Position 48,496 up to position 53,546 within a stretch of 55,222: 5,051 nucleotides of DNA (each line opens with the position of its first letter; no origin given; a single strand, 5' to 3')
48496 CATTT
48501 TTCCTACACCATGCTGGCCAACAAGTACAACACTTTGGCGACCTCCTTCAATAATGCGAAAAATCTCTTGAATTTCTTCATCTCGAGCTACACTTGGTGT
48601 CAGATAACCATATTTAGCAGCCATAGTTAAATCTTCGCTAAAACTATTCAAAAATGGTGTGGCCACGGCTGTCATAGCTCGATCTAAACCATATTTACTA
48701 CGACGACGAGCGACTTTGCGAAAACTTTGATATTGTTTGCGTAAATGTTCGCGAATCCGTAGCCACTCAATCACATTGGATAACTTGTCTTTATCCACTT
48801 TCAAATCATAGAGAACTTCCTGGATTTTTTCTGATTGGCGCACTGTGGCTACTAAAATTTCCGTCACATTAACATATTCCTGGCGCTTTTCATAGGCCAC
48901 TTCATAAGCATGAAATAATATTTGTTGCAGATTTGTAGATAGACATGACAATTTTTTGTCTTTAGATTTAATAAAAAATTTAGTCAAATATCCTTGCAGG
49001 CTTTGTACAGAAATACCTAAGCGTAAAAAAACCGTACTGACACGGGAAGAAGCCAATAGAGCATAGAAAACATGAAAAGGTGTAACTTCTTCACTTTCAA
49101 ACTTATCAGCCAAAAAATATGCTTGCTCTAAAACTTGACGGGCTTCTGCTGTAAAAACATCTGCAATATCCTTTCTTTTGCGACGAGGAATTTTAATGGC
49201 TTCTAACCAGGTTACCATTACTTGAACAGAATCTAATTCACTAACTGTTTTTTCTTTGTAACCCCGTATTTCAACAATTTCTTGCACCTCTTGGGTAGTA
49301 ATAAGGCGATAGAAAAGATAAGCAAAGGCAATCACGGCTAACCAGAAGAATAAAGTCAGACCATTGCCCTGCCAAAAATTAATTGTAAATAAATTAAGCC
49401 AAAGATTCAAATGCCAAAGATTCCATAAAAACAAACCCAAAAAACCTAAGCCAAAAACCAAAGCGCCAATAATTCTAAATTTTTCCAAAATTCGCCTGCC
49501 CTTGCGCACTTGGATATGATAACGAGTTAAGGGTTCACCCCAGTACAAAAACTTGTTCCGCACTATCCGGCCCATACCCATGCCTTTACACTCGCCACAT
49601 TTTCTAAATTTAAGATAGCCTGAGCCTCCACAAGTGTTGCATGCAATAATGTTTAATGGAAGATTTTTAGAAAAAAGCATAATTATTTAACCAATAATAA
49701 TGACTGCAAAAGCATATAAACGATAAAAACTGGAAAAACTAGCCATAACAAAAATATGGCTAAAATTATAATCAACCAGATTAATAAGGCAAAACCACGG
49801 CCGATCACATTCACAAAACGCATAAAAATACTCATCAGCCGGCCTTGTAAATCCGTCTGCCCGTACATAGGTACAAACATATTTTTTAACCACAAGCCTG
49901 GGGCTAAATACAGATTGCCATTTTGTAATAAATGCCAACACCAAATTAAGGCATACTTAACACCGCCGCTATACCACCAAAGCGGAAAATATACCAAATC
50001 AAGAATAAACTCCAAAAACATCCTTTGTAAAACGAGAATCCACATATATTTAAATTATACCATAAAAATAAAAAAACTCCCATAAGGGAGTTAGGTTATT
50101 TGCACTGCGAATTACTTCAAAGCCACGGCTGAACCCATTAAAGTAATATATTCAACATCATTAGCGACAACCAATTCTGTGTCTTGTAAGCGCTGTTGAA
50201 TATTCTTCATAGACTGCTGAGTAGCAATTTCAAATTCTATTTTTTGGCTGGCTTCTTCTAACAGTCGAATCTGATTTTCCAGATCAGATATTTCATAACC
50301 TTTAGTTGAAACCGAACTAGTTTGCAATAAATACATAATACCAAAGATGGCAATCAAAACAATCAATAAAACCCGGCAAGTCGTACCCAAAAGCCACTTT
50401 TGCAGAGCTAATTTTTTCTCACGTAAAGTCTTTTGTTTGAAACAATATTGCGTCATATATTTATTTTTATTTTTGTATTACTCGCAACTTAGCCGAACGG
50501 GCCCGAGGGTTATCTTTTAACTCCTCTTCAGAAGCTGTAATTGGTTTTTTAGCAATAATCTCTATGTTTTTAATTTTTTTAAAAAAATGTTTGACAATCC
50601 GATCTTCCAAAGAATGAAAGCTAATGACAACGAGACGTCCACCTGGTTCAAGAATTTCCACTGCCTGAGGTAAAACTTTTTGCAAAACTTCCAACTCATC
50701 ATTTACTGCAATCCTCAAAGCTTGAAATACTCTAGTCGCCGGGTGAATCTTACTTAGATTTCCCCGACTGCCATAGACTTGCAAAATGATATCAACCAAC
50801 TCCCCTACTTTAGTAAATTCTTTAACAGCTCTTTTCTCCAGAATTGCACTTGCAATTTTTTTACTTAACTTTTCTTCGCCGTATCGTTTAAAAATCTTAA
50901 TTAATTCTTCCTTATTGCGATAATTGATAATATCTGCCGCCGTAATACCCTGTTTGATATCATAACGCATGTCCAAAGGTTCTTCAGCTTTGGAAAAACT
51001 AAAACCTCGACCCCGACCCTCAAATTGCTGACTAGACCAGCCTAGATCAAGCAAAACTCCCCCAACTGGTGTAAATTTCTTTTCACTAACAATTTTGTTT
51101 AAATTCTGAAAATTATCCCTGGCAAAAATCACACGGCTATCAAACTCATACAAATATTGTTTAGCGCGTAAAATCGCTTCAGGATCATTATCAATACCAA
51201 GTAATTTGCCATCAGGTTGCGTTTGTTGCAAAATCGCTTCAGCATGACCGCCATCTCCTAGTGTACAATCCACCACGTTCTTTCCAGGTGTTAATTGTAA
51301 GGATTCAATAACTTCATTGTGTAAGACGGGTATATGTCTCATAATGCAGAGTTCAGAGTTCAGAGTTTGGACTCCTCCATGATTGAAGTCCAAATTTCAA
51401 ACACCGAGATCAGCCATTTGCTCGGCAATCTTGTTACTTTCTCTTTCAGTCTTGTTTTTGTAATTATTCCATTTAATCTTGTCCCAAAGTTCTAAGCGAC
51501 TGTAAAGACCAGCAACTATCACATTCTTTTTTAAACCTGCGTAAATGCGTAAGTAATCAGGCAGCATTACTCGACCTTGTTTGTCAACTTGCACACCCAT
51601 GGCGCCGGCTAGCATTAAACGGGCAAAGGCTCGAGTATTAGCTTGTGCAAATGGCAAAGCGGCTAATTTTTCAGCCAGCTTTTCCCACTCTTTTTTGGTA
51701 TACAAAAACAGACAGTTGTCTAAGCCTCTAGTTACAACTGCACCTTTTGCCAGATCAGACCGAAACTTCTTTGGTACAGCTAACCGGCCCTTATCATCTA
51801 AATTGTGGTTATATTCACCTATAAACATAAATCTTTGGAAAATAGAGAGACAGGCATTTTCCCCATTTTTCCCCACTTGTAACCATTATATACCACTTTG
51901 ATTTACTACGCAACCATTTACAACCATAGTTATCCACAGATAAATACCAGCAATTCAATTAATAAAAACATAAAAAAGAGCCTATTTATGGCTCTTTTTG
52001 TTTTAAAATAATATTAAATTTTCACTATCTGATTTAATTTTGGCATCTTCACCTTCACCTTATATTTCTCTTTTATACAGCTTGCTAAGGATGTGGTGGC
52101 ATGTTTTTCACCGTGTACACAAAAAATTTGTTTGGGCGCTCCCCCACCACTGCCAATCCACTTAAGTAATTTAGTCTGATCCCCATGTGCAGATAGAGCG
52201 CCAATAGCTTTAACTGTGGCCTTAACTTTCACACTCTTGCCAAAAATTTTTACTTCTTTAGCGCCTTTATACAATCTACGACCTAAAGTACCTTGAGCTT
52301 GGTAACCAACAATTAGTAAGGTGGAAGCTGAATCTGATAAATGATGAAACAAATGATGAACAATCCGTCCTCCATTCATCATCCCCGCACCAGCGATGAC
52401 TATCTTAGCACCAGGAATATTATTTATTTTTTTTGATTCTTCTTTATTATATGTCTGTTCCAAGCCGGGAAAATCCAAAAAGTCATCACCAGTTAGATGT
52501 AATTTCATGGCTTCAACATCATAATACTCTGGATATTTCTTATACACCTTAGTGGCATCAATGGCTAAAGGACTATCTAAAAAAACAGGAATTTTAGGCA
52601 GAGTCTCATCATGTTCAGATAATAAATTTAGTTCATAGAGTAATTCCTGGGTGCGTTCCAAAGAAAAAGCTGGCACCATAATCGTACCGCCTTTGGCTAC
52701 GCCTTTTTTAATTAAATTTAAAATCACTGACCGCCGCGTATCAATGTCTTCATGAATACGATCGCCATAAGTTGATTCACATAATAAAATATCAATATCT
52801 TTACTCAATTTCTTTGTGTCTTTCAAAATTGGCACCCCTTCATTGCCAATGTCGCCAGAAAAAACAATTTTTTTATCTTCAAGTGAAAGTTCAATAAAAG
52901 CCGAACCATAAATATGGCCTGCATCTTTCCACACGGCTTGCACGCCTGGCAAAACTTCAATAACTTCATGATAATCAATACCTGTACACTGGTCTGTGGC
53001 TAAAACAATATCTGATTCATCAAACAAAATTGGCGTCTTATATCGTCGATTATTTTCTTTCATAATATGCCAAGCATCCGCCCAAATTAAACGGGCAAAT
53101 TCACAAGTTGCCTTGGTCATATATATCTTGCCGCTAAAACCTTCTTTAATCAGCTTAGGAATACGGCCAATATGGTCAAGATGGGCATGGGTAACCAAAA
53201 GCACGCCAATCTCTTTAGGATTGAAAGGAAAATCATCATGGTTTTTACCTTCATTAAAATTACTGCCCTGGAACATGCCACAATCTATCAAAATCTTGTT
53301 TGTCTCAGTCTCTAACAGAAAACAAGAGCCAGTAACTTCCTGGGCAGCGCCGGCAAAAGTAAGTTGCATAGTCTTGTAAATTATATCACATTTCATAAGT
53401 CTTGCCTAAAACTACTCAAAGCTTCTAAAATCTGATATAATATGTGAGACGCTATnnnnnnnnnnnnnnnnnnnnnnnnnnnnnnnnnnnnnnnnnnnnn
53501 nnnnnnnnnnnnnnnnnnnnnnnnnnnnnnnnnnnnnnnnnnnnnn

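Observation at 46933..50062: Membrane-anchored Hsp100 with a DnaJ-type zinc finger and a dead D1 ATPase, in an operon with envelope genes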

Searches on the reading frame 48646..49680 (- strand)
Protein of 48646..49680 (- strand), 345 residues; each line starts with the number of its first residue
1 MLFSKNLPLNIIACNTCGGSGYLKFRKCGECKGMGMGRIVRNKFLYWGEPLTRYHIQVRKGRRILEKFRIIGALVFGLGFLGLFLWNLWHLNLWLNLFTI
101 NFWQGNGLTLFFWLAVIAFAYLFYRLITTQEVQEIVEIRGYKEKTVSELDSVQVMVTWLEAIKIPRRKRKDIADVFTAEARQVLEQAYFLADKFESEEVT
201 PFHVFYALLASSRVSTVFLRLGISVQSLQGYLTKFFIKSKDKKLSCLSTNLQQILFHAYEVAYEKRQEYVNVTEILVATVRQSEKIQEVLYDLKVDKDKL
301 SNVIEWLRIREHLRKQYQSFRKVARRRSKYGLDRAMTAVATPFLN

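Call 40: predict_structure(alignment_id=A3)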
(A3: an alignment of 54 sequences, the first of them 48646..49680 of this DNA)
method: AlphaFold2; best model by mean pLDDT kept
length: 345 residues; sequences in the alignment: 54
mean_pLDDT: 89.2   pTM: 0.85
mean pLDDT of the five models: 89.2, 88.9, 88.8, 87.9, 87.0
residues with pLDDT >= 90: 233; 70-90: 91; 50-70: 19; < 50: 2
segments of 3 or more residues with pLDDT < 50: none
pLDDT, mean of each block of 10 residues (from residue 1): 82 90 90 93 93 92 94 98 97 92 89 98 92 86 58 70 92 95 96 93 97 92 93 91 87 96 92 96 93 91 87 84 81 76 64
secondary structure, 60 per line:
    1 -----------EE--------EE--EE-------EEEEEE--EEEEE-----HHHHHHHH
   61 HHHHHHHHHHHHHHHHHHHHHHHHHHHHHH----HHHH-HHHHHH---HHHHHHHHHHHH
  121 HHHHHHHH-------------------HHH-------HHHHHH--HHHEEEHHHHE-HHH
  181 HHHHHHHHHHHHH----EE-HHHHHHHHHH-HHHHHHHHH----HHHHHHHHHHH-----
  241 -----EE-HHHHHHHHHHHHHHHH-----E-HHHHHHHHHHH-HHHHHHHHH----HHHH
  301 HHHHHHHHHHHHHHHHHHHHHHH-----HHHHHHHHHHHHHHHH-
elements in order: E35-40 E43-47 H53-90 H95-98 H100-105 H109-128 H158-163 E169-171 H172-175 H178-193 H201-210 H212-220 H225-235 H249-264 H272-282 H284-292 H297-323 H329-344

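Call 47: fold_search(model_id=the predicted structure, library=pdb)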
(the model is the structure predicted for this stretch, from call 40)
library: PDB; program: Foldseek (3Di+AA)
matches with E <= 10: 223; with E <= 0.001: 69
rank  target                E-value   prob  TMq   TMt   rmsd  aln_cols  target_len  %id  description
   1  6pbs_B                2.2e-06  1.00  0.35  0.78   2.7       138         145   17  Structure of ClpC1-NTD in complex with Ecumicin (released 2020-05-13)
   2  3wdb                  3.2e-06  1.00  0.35  0.74   2.7       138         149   17  N-terminal domain of Mycobacterium tuberculosis ClpC1 (released 2013-09-18)
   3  3wde_A                3.2e-06  1.00  0.34  0.75   3.0       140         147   17  Mutant N-terminal domain of Mycobacterium tuberculosis ClpC1, F80Y, bound to Cyclomarin A (released 2013-09-18)
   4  3fes_C                4.4e-06  1.00  0.34  0.79   2.6       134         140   21  Crystal Structure of the ATP-dependent Clp Protease ClpC from Clostridium difficile (released 2008-12-16)
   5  2k77_MODEL_1_A        4.7e-06  1.00  0.36  0.81   2.0       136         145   18  NMR solution structure of the Bacillus subtilis ClpC N-domain (released 2009-04-28)
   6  8ibp_A                5.8e-06  1.00  0.35  0.78   2.6       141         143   16  Crystal structure of Mycobacterium tuberculosis R21K ClpC1 N-terminal domain in complex with Lassomycin (released 2023-09-20)
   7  3wdd_A                5.8e-06  1.00  0.34  0.75   3.0       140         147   16  Mutant N-terminal domain of Mycobacterium tuberculosis ClpC1, F2Y, bound to Cyclomarin A (released 2013-09-18)
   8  6cn8_A                6.1e-06  1.00  0.34  0.72   3.1       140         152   16  High-resolution structure of ClpC1-NTD binding to Rufomycin-I (released 2019-06-05)
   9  8ibo_A                6.4e-06  1.00  0.34  0.75   2.9       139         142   18  Crystal structure of Wild-Type Mycobacterium tuberculosis ClpC1 N-terminal domain in complex with Lassomycin (released 2023-09-20)
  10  3fes_B                7.2e-06  1.00  0.33  0.75   2.7       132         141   21  Crystal Structure of the ATP-dependent Clp Protease ClpC from Clostridium difficile (released 2008-12-16)
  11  3fes_A                7.5e-06  1.00  0.33  0.72   3.1       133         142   20  Crystal Structure of the ATP-dependent Clp Protease ClpC from Clostridium difficile (released 2008-12-16)
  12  6ucr                  8.4e-06  1.00  0.38  0.79   3.0       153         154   16  Structure of ClpC1-NTD L92S L96P (released 2020-05-13)
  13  9din_A                8.8e-06  1.00  0.35  0.77   2.6       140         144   17  Structure of ClpC1 N-terminal Domain complexed with semi-synthetic Rufomycin analog (released 2025-04-16)
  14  2y1r_B                8.8e-06  1.00  0.35  0.79   2.6       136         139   18  Structure of MecA121 & ClpC N-domain complex (released 2011-03-16)
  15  3fh2                  9.3e-06  1.00  0.36  0.81   2.3       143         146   15  The crystal structure of the PROBABLE ATP-DEPENDENT PROTEASE (HEAT SHOCK PROTEIN) from Corynebacterium glutamicum (released 2008-12-23)
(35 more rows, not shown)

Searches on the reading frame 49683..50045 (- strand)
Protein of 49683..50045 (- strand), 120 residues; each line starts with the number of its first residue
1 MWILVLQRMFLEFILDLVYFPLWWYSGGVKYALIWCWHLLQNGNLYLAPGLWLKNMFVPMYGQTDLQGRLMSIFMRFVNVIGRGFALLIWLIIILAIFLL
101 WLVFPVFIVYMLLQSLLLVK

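Call 3: search_protein_families(library=pfam, proteins=[window:49683-50045:-], max_evalue=0.01)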
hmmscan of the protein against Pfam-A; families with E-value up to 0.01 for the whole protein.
window:49683-50045:- (120 aa): 0 families

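Call 4: search_protein_families(library=ncbifam, proteins=[window:49683-50045:-], max_evalue=0.01)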
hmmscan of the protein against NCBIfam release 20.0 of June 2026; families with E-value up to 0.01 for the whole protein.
window:49683-50045:- (120 aa): 0 families

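Call 14: find_homologous_proteins(query=window:49683-50045:-, max_evalue=0.001)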
Query window:49683-50045:- (120 aa): 119 proteins with E <= 0.001 among 121 candidates.
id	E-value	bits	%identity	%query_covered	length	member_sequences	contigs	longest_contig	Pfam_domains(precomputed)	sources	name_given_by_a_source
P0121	9.2e-61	222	84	98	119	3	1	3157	-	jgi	-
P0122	2.4e-55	204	79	97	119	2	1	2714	-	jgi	-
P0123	2.8e-50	188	71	96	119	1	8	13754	-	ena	-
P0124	8.2e-50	186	73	97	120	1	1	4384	-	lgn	-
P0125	3.7e-49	184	73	97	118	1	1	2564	-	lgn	-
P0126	2.2e-48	182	70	97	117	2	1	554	-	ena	-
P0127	4.6e-48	181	70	97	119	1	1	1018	-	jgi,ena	-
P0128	6.8e-48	180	72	97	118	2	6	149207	-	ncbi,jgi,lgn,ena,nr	ncbi:MAG TPA: hypothetical protein DEB09_01730 [Candidatus Magasanikbacteria bacterium]|nr:hypotheti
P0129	9.8e-48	180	72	97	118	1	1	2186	-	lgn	-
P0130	3.4e-47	178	68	97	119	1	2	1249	-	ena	-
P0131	1.1e-46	176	68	98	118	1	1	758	-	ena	-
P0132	1.9e-45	172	64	98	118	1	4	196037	-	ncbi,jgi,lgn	-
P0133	3.9e-45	171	63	97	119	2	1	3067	-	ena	-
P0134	4.4e-45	171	68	97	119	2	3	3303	-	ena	-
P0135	5.8e-45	171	69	96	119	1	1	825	-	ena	-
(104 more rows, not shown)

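Call 51: search_solved_structures(query=A4, max_evalue=10)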
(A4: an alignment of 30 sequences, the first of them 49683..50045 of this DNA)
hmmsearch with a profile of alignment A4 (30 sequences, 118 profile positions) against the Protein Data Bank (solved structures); distinct sequences matched with E-value up to 10: 0.

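Call 52: search_protein_families(library=pfam, alignment_id=A4, max_evalue=1)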
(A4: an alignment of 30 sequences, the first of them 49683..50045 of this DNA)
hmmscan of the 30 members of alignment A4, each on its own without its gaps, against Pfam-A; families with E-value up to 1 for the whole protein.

A. member 1, window:49683-50045:- (120 aa): 0 families

B. families by the number of members that match (of 30 scanned): 4 families
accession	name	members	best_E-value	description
PF16170.10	DUF4873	1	0.15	Domain of unknown function (DUF4873)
PF20455.3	DUF6708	1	0.19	Family of unknown function (DUF6708)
PF09104.16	BRCA-2_OB3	1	0.22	BRCA2, oligonucleotide/oligosaccharide-binding, domain 3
PF00487.30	FA_desaturase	1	0.35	Fatty acid desaturase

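Call 57: predict_structure(alignment_id=A4)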
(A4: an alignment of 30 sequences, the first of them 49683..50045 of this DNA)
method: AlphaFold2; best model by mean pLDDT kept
length: 120 residues; sequences in the alignment: 30
mean_pLDDT: 92.8   pTM: 0.71
mean pLDDT of the five models: 92.8, 92.0, 91.0, 89.9, 83.2
residues with pLDDT >= 90: 96; 70-90: 23; 50-70: 1; < 50: 0
segments of 3 or more residues with pLDDT < 50: none
pLDDT, mean of each block of 10 residues (from residue 1): 93 91 93 97 94 90 90 94 97 97 92 85
secondary structure, 60 per line:
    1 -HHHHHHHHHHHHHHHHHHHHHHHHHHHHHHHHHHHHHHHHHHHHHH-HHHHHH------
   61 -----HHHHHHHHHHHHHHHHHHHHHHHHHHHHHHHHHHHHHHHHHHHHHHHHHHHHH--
elements in order: H2-47 H49-54 H66-118

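Call 61: fold_search(model_id=the predicted structure, library=pdb)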
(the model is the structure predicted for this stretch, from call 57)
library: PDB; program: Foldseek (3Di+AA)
matches with E <= 10: 22; with E <= 0.001: 0
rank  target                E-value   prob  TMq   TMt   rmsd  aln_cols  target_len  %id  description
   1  7njn_Q                4.1e+00  0.21  0.36  0.48   4.3        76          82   22  Mycobacterium smegmatis ATP synthase state 1d (released 2021-10-27)
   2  7jg5_3                4.7e+00  0.20  0.36  0.49   4.3        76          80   22  Cryo-EM structure of bedaquiline-free Mycobacterium smegmatis ATP synthase rotational state 1 (released 2020-08-19)
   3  7njn_R                4.9e+00  0.20  0.37  0.48   4.2        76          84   21  Mycobacterium smegmatis ATP synthase state 1d (released 2021-10-27)
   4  9hzm_0                4.9e+00  0.15  0.42  0.30   6.8       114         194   14  235 A SynPspA H1-5 rod after incubation with EPL (released 2025-08-13)
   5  8jr0_1                6.2e+00  0.14  0.36  0.47   4.4        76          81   22  Cryo-EM structure of Mycobacterium tuberculosis ATP synthase in complex with TBAJ-587 (released 2024-05-01)
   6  7jg5_8                6.6e+00  0.15  0.37  0.49   4.2        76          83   22  Cryo-EM structure of bedaquiline-free Mycobacterium smegmatis ATP synthase rotational state 1 (released 2020-08-19)
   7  7nkk_P                6.6e+00  0.15  0.36  0.46   4.3        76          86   22  Mycobacterium smegmatis ATP synthase rotor state 2 (released 2021-10-27)
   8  5j9t_D                7.0e+00  0.08  0.33  0.33   8.0       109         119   11  Crystal structure of the NuA4 core complex (released 2016-10-26)
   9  6msq_A                7.4e+00  0.18  0.40  0.57   4.5        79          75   13  Crystal structure of pRO-2.3 (released 2019-05-08)
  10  7njo_O                7.4e+00  0.14  0.36  0.48   4.2        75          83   23  Mycobacterium smegmatis ATP synthase state 1e (released 2021-10-27)
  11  9vks_A                7.4e+00  0.14  0.38  0.49   4.3        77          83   23  Cryo-EM structure of F-ATP synthase c-ring from Mycobacteroides abscessus (Backbone) (released 2026-01-14)
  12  4v1f_B                7.4e+00  0.14  0.37  0.47   4.2        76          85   21  Crystal structure of a mycobacterial ATP synthase rotor ring in complex with Bedaquiline (released 2015-05-20)
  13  7usd_E                7.4e+00  0.12  0.30  0.24   8.2        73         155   16  Cryo-EM structure of D-site Rac1-bound WAVE Regulatory Complex (released 2022-09-21)
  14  8j57_1                7.9e+00  0.12  0.36  0.48   4.4        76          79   22  Cryo-EM structure of Mycobacterium tuberculosis ATP synthase Fo in complex with bedaquiline(BDQ) (released 2024-05-01)
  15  7nhn_0                7.9e+00  0.07  0.28  0.11   6.7        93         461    9  VgaL, an antibiotic resistance ABCF, in complex with 70S ribosome from Listeria monocytogenes (released 2021-05-05)
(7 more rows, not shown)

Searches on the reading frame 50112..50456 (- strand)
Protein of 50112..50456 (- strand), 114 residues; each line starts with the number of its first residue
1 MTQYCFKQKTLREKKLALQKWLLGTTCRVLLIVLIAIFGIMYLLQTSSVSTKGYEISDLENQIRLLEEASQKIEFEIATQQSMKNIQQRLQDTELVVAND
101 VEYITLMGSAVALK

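Call 3: search_protein_families(library=pfam, proteins=[window:50112-50456:-], max_evalue=0.01)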
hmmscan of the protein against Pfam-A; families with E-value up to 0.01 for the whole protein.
window:50112-50456:- (114 aa): 1 family
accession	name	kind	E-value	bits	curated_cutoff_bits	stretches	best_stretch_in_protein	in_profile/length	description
PF19579.4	FtsL_2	-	0.0095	16.3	24.6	0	30-97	19-86/100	Bacteriodetes cell division protein (FtsL-like)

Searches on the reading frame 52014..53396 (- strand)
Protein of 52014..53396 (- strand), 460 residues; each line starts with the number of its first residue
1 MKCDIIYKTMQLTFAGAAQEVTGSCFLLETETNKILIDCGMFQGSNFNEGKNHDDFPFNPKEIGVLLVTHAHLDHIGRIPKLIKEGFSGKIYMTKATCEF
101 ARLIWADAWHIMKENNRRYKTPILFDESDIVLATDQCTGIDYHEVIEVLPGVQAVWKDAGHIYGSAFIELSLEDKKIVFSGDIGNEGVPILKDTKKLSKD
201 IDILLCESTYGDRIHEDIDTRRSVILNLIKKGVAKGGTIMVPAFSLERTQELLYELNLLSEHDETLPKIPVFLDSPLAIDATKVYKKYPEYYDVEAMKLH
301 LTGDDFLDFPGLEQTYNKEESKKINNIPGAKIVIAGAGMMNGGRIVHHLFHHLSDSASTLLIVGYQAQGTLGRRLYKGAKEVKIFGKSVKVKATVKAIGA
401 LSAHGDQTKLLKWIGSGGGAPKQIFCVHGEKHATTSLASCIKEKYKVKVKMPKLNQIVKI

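Call 26: search_protein_families(library=pfam, proteins=[window:52014-53396:-], max_evalue=0.00001)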
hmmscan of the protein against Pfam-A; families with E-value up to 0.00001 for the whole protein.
window:52014-53396:- (460 aa): 4 families
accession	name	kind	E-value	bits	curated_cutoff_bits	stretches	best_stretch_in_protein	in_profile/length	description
PF10996.14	Beta-Casp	-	3.2e-38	131.4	27.7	1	249-375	1-120/120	Beta-Casp domain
PF07521.17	RMMBL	-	4e-13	49.6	21.6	1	389-452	2-63/63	Zn-dependent metallo-hydrolase RNA specificity domain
PF00753.33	Lactamase_B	-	4.1e-13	50.1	22.7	1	21-191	4-158/196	Metallo-beta-lactamase superfamily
PF16661.11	Lactamase_B_6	-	4.4e-08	33.2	27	1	27-184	1-163/193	Metallo-beta-lactamase superfamily domain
